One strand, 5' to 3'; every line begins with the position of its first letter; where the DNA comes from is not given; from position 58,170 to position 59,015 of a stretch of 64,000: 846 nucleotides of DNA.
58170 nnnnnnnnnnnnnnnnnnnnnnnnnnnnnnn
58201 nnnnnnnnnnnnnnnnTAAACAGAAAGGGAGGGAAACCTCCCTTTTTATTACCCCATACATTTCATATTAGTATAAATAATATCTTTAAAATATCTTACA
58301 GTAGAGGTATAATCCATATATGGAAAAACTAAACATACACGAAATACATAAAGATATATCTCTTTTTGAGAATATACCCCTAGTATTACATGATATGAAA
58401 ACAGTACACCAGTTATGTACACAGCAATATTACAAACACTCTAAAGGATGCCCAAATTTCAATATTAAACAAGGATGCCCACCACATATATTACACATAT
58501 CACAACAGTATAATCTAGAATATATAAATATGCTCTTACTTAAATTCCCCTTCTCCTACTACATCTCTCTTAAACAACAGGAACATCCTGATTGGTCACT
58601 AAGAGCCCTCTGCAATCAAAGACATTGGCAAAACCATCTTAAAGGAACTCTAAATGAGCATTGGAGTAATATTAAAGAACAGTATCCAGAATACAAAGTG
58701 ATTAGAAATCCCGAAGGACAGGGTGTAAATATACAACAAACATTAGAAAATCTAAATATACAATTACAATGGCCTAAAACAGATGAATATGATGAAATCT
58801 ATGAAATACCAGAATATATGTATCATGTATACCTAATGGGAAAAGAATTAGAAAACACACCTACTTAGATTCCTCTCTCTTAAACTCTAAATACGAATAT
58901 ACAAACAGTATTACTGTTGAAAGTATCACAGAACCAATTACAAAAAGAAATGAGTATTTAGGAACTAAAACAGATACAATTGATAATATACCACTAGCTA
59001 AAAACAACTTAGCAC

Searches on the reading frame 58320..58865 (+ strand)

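Call 85: search_protein_families(library=pfam, proteins=[window:58320-58865:+], max_evalue=0.01)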
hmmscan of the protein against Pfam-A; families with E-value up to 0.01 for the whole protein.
window:58320-58865:+ (182 aa): 1 family
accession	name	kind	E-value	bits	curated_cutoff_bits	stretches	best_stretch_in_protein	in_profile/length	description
PF10050.14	DUF2284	-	8e-06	26.1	25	0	41-86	19-66/161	Predicted metal-binding protein (DUF2284)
